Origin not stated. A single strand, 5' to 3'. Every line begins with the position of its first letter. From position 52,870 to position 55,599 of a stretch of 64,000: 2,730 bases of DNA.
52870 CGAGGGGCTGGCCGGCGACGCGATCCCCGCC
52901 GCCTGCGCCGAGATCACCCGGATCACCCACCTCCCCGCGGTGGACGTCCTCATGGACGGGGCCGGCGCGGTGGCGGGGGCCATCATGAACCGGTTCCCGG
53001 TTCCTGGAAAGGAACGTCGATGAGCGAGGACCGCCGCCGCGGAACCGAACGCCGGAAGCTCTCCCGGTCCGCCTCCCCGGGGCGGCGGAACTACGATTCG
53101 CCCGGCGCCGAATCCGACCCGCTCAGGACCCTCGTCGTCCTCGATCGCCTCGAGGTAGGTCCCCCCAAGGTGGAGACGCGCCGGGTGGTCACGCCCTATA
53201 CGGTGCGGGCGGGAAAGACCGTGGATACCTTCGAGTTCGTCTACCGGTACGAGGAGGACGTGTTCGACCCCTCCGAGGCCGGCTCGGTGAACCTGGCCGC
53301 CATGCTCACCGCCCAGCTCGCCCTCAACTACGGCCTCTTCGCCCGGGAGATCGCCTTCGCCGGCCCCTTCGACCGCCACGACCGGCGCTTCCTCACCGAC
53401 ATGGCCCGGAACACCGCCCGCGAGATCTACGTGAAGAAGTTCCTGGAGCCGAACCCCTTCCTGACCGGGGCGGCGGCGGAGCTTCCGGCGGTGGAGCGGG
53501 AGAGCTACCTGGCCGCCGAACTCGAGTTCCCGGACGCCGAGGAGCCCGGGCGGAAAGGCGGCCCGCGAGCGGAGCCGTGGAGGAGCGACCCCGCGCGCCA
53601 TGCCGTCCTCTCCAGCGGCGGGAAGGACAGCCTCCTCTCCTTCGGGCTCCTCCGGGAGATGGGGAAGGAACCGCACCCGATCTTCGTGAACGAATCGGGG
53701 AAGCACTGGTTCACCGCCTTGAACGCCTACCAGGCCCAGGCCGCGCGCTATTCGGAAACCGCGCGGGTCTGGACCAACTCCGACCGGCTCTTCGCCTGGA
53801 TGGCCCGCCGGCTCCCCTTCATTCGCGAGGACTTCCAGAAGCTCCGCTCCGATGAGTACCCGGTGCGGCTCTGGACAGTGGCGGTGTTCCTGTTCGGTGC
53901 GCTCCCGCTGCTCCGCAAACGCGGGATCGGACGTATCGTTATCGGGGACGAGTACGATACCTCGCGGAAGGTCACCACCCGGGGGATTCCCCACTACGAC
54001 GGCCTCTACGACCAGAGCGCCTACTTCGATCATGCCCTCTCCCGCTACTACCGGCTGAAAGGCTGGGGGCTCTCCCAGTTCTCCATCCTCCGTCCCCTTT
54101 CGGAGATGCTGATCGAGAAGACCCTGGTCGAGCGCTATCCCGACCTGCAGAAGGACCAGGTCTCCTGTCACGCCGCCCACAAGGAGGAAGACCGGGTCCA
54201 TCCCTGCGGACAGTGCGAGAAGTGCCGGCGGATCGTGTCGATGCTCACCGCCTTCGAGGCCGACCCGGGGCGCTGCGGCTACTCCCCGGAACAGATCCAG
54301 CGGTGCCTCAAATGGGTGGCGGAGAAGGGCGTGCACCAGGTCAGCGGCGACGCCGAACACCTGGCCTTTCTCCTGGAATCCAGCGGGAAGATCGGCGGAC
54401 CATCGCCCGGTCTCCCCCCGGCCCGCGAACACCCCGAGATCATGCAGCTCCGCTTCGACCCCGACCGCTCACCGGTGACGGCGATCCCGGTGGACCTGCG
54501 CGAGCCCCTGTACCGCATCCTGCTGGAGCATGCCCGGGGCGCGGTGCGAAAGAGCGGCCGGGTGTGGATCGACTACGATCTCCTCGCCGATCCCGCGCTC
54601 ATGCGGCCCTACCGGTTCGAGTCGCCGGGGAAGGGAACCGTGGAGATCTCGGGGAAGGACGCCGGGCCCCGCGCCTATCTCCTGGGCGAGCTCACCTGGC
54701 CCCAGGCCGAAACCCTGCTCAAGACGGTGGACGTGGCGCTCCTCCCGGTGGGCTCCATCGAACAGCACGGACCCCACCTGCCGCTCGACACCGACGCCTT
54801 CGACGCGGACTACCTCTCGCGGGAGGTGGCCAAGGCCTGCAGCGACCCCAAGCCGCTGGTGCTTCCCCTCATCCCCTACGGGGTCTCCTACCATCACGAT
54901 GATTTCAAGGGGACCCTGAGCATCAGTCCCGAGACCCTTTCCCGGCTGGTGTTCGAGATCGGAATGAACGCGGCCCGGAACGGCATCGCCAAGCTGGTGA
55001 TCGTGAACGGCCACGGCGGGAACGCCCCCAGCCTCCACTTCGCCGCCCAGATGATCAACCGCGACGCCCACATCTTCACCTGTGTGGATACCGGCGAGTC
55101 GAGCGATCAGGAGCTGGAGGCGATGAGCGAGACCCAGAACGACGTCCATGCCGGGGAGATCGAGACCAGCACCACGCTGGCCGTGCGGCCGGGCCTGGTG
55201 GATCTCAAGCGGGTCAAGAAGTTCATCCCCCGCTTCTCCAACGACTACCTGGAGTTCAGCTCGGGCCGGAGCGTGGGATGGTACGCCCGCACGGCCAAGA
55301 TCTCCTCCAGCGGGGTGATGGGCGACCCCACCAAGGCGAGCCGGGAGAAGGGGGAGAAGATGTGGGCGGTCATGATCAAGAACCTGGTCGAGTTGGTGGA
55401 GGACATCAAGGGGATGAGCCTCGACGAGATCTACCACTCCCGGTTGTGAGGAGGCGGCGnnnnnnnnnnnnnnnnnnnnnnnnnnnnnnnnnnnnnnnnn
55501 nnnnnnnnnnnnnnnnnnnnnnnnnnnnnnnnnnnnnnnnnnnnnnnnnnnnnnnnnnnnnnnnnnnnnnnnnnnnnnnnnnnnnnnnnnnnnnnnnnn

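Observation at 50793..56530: Translationally coupled cluster: PLP enzyme – DUF1611 (DgcN-like) – QueC-like PP-loop::creatininase fusion – enolase-superfamily racemase/epimerase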

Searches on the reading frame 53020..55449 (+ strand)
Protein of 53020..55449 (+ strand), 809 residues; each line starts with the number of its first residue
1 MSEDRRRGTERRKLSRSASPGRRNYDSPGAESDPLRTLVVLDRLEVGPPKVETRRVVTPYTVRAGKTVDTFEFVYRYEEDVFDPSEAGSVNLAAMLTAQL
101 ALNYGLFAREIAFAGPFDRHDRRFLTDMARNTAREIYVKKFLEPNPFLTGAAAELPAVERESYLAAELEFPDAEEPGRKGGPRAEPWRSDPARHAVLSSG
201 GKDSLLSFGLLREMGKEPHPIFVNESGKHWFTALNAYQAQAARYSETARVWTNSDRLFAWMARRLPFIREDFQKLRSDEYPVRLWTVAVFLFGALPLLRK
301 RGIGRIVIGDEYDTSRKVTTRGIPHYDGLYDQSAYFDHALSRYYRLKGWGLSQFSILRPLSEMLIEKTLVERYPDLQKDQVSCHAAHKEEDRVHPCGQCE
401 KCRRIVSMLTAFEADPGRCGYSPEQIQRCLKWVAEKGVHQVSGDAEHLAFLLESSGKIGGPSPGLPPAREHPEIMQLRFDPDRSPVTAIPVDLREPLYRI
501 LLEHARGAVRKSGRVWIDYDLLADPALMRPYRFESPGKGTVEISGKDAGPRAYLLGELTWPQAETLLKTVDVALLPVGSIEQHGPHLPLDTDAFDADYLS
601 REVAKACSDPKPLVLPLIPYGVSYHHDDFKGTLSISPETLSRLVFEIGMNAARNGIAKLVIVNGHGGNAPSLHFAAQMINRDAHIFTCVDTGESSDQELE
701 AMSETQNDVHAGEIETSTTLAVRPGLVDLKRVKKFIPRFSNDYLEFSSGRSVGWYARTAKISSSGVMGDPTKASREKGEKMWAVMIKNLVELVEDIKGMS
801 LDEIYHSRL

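Call 3: search_protein_families(library=pfam, proteins=[window:53020-55449:+], max_evalue=0.01)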
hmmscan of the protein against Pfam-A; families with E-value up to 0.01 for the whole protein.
window:53020-55449:+ (809 aa): 1 family
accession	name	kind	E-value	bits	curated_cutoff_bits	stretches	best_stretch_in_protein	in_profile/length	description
PF02633.19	Creatininase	-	3.8e-71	239.7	31.3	1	557-793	2-238/238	Creatinine amidohydrolase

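Call 4: search_protein_families(library=ncbifam, proteins=[window:53020-55449:+], max_evalue=0.01)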
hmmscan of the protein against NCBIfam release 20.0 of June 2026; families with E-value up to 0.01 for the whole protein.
window:53020-55449:+ (809 aa): 5 families
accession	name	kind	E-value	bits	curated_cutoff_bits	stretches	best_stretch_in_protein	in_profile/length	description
TIGR03964.1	mycofact_creat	equivalog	1.4e-44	152.4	172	1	555-796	1-220/228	mycofactocin biosynthesis peptidyl-dipeptidase MftE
TIGR04448.1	creatininase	equivalog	7e-28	97.9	235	1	557-794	1-243/246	creatininase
NF041098.2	diketo_inos_hlase_IolN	equivalog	1.1e-18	67.4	245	1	556-797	10-266/307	3-dehydro-scyllo-inosose hydrolase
NF033501.0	ArfB_arch_rifla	equivalog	2.8e-08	33.8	180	1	572-737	17-161/219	2-amino-5-formylamino-6-ribosylaminopyrimidin-4(3H)-one 5'-monophosphate deformylase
NF041275.1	MurL_Xanthmoales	equivalog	0.00011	20.8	700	0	333-414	259-343/447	UDP-N-acetyl-alpha-D-muramoyl-L-alanyl-L-glutamate epimerase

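Call 6: find_homologous_proteins(query=window:53020-55449:+)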
Query window:53020-55449:+ (809 aa): 2804 proteins with E <= 0.001 among 8000 candidates; the best 120 are listed.
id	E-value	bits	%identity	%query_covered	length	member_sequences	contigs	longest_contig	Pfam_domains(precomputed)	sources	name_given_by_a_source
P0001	0.0e+0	1778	95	100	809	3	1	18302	PF02633.20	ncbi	-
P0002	0.0e+0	1652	88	98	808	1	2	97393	PF02633.20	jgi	jgi:creatinine amidohydrolase/Fe(II)-dependent formamide hydrolase-like protein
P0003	0.0e+0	1299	69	100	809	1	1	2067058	PF02633.20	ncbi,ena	-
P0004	0.0e+0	1219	67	96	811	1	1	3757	PF02633.20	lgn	-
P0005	0.0e+0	1211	66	97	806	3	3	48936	PF02633.20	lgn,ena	-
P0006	0.0e+0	1207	66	96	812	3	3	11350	PF02633.20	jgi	jgi:creatinine amidohydrolase/Fe(II)-dependent formamide hydrolase-like protein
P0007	0.0e+0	1206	66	97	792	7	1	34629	PF02633.20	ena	-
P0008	0.0e+0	1206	68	95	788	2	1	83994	PF02633.20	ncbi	-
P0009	0.0e+0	1205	65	96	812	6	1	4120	PF02633.20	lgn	-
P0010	0.0e+0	1204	66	96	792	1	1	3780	PF02633.20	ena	-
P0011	0.0e+0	1202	67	96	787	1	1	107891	PF02633.20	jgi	-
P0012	0.0e+0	1202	65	96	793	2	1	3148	PF02633.20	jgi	jgi:creatinine amidohydrolase/Fe(II)-dependent formamide hydrolase-like protein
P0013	0.0e+0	1201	65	97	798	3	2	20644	PF02633.20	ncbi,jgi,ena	-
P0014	0.0e+0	1200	65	97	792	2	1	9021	PF02633.20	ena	-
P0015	0.0e+0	1199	66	96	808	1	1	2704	PF02633.20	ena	-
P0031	0.0e+0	1188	66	96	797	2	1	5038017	PF02633.20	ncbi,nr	ncbi:MAG: creatininase family protein [Gemmatimonadota bacterium]|nr:MAG: creatininase family protei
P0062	0.0e+0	1177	65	97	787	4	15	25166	PF02633.20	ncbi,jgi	ncbi:MAG: creatininase family protein [Syntrophobacterales bacterium]|jgi:creatinine amidohydrolase/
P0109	0.0e+0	1166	64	98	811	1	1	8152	PF02633.20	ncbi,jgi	ncbi:MAG: creatininase family protein [Phycisphaerae bacterium]|jgi:creatinine amidohydrolase/Fe(II)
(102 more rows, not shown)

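Call 7: find_encoding_contigs(protein=P0031, flank=8000, max_places=2)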
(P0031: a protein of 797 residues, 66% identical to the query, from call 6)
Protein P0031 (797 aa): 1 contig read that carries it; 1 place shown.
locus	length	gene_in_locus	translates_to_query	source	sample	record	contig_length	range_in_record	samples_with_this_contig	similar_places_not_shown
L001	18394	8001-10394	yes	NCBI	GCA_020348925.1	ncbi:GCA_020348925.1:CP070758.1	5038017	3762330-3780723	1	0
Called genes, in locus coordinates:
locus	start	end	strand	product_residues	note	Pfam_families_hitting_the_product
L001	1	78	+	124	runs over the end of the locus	-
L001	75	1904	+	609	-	PF00324:AA_permease, PF13520:AA_permease_2, PF00359:PTS_EIIA_2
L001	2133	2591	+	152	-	PF00324:AA_permease, PF13520:AA_permease_2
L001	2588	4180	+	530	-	PF13520:AA_permease_2, PF00324:AA_permease, PF02254:TrkA_N, PF02080:TrkA_C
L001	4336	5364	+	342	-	PF01368:DHH (weak), PF02272:DHHA1 (weak)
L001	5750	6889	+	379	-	PF00291:PALP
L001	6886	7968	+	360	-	PF17396:DUF1611_N, PF07755:DUF1611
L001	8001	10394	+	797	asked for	PF02633:Creatininase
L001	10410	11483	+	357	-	PF02746:MR_MLE_N, PF13378:MR_MLE_C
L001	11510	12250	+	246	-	PF00069:Pkinase, PF07714:PK_Tyr_Ser-Thr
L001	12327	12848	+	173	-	PF18955:DUF5698, PF10035:DUF2179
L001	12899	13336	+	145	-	PF06146:PsiE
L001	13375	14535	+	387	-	PF00343:Phosphorylase (weak)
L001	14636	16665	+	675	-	PF20773:InhA-like_MAM (faint), PF00801:PKD, PF18911:PKD_4 (weak), PF02412:TSP_3 (faint), PF13385:Laminin_G_3, PF00404:Dockerin_1 (weak), PF18962:Por_Secre_tail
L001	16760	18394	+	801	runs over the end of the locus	PF03663:Glyco_hydro_76 (faint), PF05147:LANC_like, PF07470:Glyco_hydro_88 (faint), PF07944:Beta-AFase-like_GH127_cat (faint), PF05345:He_PIG, PF00404:Dockerin_1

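Call 8: find_encoding_contigs(protein=P0062, flank=8000, max_places=2)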
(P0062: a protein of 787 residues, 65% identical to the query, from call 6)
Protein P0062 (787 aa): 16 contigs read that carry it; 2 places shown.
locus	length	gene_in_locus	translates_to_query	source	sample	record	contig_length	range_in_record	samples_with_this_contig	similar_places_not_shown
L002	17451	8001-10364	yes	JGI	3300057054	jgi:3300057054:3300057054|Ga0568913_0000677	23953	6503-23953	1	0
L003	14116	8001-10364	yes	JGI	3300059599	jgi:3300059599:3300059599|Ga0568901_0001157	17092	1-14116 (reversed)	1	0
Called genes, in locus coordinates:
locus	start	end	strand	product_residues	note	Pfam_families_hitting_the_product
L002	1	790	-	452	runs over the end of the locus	PF02518:HATPase_c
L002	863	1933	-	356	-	PF00089:Trypsin, PF13365:Trypsin_2, PF13180:PDZ_2, PF17820:PDZ_6 (faint)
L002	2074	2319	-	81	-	-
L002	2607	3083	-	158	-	PF00582:Usp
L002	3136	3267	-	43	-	-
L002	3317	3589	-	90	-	-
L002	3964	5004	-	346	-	PF00158:Sigma54_activat, PF14532:Sigma54_activ_2, PF07724:AAA_2 (weak), PF07728:AAA_5, PF00004:AAA (faint), PF25601:AAA_lid_14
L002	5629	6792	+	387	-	PF00291:PALP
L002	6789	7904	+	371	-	PF17396:DUF1611_N, PF07755:DUF1611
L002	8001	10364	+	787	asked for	PF02633:Creatininase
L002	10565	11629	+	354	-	PF02746:MR_MLE_N, PF13378:MR_MLE_C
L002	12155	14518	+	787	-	PF00924:MS_channel_2nd, PF21082:MS_channel_3rd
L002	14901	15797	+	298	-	PF02588:YitT_membrane, PF10035:DUF2179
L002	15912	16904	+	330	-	PF01368:DHH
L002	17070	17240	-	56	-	-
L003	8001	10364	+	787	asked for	PF02633:Creatininase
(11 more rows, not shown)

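Call 9: find_encoding_contigs(protein=P0109, flank=8000, max_places=2)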
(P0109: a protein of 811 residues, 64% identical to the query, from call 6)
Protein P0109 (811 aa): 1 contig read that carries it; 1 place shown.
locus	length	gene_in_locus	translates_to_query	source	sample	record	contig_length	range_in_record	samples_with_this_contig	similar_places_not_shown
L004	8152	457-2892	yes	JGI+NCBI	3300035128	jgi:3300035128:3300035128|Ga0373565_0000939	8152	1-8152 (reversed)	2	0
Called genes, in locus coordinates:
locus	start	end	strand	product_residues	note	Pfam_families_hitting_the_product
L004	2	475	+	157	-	PF07755:DUF1611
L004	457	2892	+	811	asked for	PF02633:Creatininase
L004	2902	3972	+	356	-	PF02746:MR_MLE_N, PF13378:MR_MLE_C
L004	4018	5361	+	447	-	PF03448:MgtE_N, PF00571:CBS (weak), PF01769:MgtE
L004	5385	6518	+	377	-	PF02073:Peptidase_M29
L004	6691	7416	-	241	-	PF13276:HTH_21 (weak), PF00665:rve, PF13683:rve_3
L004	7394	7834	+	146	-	-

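Call 19: find_related_loci(query=A1, collection=genome_contigs, flank=8000)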
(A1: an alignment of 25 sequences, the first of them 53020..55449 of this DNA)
Query A1 (809 aa) in genome_contigs; peptide patterns used: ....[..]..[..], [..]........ (x = any residue, [..] = any of these).
600 stretches matched a pattern (row limit reached: there are more); 419 encode a relative of the query (tblastn E <= 1e-3); the best 80 are kept; 80 distinct loci.
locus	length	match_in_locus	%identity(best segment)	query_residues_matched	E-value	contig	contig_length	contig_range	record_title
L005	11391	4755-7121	65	27-808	0e+0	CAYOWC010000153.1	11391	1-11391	MAG TPA_asm: uncultured Desulfobacteraceae bacterium isolate binchicken_co47_163 genome assembly, contig: NODE_4308_leng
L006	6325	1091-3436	66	31-806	0e+0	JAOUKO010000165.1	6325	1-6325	MAG: Candidatus Aminicenantes bacterium isolate 8_1_Jan_SF_Bin49 8_1_Jan_SF_Bin49_scaffold_8084_c1, whole genome shotgun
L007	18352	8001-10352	64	31-808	0e+0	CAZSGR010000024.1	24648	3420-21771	MAG TPA_asm: uncultured Eubacteriales bacterium isolate SRP068000_co2_13 genome assembly, contig: NODE_1246_length_24648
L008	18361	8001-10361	66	30-808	0e+0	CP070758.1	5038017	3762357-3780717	MAG: Gemmatimonadota bacterium isolate bin29 chromosome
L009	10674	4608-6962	65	30-808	0e+0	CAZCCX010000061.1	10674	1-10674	MAG TPA_asm: uncultured Desulfobacteraceae bacterium isolate binchicken_co89_617 genome assembly, contig: NODE_12444_len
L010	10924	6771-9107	65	33-808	0e+0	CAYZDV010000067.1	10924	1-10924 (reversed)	MAG TPA_asm: uncultured Eubacteriales bacterium isolate binchicken_co360_50 genome assembly, contig: NODE_952_length_109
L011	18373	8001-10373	64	26-808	0e+0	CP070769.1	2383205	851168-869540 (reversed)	MAG: Desulfobacterales bacterium isolate bin233 chromosome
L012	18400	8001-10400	63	5-808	0e+0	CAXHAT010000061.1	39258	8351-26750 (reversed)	MAG TPA_asm: uncultured Deferribacteres bacterium isolate SRR12479933_maxbin2_2 genome assembly, contig: ERZ4874384.63,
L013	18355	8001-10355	64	24-808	0e+0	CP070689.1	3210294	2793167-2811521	MAG: Deltaproteobacteria bacterium isolate bin63 chromosome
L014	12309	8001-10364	65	10-806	0e+0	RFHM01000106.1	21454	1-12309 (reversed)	MAG: Acidobacteria bacterium isolate J050 k99_230183, whole genome shotgun sequence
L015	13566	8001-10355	65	24-808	0e+0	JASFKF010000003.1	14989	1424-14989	MAG: Syntrophobacterales bacterium isolate D0608U48metaG_Bin_309 D0608U48metaG_FD_scaffold_33_c1, whole genome shotgun s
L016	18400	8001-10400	65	11-808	0e+0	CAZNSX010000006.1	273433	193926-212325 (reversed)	MAG TPA_asm: uncultured bacterium isolate SRP323688_co1_195 genome assembly, contig: NODE_60_length_273433_cov_17.219937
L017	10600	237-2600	64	29-808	0e+0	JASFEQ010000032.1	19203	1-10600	MAG: Desulfobacteraceae bacterium isolate D0606M12metaG_Bin_56 D0606M12metaG_FD_scaffold_593_c1, whole genome shotgun se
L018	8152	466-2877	64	12-806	0e+0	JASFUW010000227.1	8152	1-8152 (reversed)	MAG: Phycisphaerae bacterium isolate D1105M12metaG_Bin_242 D1105M12metaG_FD_scaffold_998_c1, whole genome shotgun sequen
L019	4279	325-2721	61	11-809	0e+0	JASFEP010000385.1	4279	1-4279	MAG: Candidatus Aminicenantes bacterium isolate D0606M12metaG_Bin_51 D0606M12metaG_FD_scaffold_8041_c1, whole genome sho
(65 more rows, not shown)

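Call 26: predict_structure(alignment_id=A1)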
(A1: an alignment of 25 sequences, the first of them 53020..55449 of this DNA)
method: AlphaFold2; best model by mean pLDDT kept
length: 809 residues; sequences in the alignment: 25
mean_pLDDT: 74.3   pTM: 0.61
mean pLDDT of the five models: 74.3, 72.1, 69.5, 67.6, 52.9
residues with pLDDT >= 90: 171; 70-90: 385; 50-70: 107; < 50: 146
segments of 3 or more residues with pLDDT < 50: 1-31, 176-180, 535-549, 580-592, 622-633, 705-728, 731-773
pLDDT, mean of each block of 10 residues (from residue 1): 43 39 35 80 94 96 92 93 89 90 83 91 91 87 86 88 90 59 69 84 90 92 70 79 88 84 84 61 71 91 85 66 79 79 85 88 92 89 72 82 90 90 92 77 83 83 67 87 76 90 91 82 73 50 36 63 69 80 35 70 88 82 39 62 87 87 72 85 85 58 48 39 44 41 31 39 41 58 81 86 73
secondary structure, 60 per line:
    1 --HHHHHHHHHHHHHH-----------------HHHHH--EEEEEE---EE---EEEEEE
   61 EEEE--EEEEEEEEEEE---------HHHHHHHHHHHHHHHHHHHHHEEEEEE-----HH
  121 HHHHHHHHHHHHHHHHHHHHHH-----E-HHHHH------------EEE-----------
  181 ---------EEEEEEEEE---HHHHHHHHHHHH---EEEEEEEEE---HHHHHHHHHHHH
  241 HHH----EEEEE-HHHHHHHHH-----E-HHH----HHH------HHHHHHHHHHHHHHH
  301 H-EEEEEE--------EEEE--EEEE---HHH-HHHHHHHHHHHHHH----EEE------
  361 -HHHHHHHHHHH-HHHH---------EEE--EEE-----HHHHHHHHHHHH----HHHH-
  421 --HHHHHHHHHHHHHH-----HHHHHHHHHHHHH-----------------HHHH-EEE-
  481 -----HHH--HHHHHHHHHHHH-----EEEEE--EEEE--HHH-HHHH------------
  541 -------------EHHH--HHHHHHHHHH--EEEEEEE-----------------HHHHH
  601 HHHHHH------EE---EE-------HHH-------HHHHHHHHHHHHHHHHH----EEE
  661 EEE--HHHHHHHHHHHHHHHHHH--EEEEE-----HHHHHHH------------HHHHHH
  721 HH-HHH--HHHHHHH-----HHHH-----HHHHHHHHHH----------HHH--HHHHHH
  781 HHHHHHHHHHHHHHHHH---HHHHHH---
elements in order (helices of 4 or more, strands of 3 or more residues): H3-16 H34-38 E41-46 E55-64 E67-77 H87-107 E108-113 H119-142 H150-154 E167-169 E190-198 H202-213 E217-225 H229-243 E248-252 H254-262 H286-301 E303-308 E317-320 E323-326 H334-347 E352-354 H362-372 H374-377 E387-389 E392-394 H400-411 H416-419 H423-436 H442-454 H472-475 E477-479 H491-502 E508-512 E515-518 H525-528 H560-569 E572-578 H596-606 H637-653 E658-663 H666-683 E686-690 H696-702 H715-722 H729-735 H741-744 H750-759 H775-797 H801-806

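Call 30: fold_search(model_id=the predicted structure, library=pdb)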
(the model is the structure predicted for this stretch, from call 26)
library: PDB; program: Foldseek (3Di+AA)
matches with E <= 10: 1008; with E <= 0.001: 28
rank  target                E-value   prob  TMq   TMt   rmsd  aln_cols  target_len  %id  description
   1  3no4_B                4.9e-09  1.00  0.21  0.61  10.3       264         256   25  Crystal structure of a creatinine amidohydrolase (Npun_F1913) from Nostoc punctiforme PCC 73102 at 2.00 A resolution (released 2010-08-25)
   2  3no4_C                1.8e-08  1.00  0.21  0.61  10.5       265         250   26  Crystal structure of a creatinine amidohydrolase (Npun_F1913) from Nostoc punctiforme PCC 73102 at 2.00 A resolution (released 2010-08-25)
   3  3a6j_E                1.9e-08  1.00  0.21  0.59  10.6       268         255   26  E122Q mutant creatininase complexed with creatine (released 2010-02-09)
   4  3a6k_A                2.2e-08  1.00  0.21  0.58  10.7       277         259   26  The E122Q mutant creatininase, Mn-Zn type (released 2010-02-09)
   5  3a6k_F                2.8e-08  1.00  0.21  0.58  10.6       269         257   26  The E122Q mutant creatininase, Mn-Zn type (released 2010-02-09)
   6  1q3k_A                3.2e-08  1.00  0.21  0.59  10.8       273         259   26  Crystal structure of creatinine amidohydrolase (creatininase) (released 2003-08-12)
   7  3a6j_D                3.6e-08  1.00  0.21  0.58  10.2       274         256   26  E122Q mutant creatininase complexed with creatine (released 2010-02-09)
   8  3a6j_B                4.0e-08  1.00  0.21  0.58  10.5       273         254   26  E122Q mutant creatininase complexed with creatine (released 2010-02-09)
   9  3a6g_C                4.7e-08  1.00  0.20  0.57  10.7       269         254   28  W154F mutant creatininase (released 2010-02-09)
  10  3a6k_E                5.5e-08  1.00  0.21  0.58  10.5       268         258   26  The E122Q mutant creatininase, Mn-Zn type (released 2010-02-09)
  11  3a6l_C                5.5e-08  1.00  0.21  0.58  10.6       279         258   26  E122Q mutant creatininase, Zn-Zn type (released 2010-02-09)
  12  3no4_A                5.8e-08  1.00  0.21  0.58  10.0       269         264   24  Crystal structure of a creatinine amidohydrolase (Npun_F1913) from Nostoc punctiforme PCC 73102 at 2.00 A resolution (released 2010-08-25)
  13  3a6f_F                6.4e-08  1.00  0.21  0.58  10.5       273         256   26  W174F mutant creatininase, Type II (released 2010-02-09)
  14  3a6e_A                6.8e-08  1.00  0.21  0.60  10.5       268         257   26  W174F mutant creatininase, type I (released 2010-02-09)
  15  3a6j_A                8.3e-08  1.00  0.20  0.57  10.8       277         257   26  E122Q mutant creatininase complexed with creatine (released 2010-02-09)
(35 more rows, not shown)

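Call 50: search_protein_families(library=padloc, proteins=[window:53020-55449:+], max_evalue=0.01)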
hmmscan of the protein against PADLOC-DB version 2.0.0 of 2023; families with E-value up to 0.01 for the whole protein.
window:53020-55449:+ (809 aa): 0 families

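Call 54: list_cluster_members(proteins=[window:53020-55449:+, window:50793-51932:+, window:51929-53023:+, window:55460-56530:+])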
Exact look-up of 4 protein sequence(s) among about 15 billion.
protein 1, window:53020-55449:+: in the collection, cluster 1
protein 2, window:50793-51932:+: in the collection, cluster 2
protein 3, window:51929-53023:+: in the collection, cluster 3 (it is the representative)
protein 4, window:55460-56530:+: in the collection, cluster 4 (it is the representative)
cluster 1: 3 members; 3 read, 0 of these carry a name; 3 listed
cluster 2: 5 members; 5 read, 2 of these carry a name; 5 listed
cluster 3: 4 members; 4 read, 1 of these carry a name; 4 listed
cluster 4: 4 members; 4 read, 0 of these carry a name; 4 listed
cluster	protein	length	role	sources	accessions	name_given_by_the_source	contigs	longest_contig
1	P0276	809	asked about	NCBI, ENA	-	-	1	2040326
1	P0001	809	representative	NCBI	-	-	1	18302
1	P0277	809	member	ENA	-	-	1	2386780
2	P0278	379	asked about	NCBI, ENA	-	-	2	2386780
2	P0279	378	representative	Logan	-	-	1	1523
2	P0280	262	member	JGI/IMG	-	threonine synthase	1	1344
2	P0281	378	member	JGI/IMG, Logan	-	threonine synthase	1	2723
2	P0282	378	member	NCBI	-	-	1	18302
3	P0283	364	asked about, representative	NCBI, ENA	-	-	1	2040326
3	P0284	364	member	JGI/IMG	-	uncharacterized NAD-dependent epimerase/dehydratase family protein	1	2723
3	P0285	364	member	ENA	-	-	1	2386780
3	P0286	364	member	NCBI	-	-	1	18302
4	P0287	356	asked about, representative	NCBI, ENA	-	-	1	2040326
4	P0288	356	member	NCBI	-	-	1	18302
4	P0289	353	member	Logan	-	-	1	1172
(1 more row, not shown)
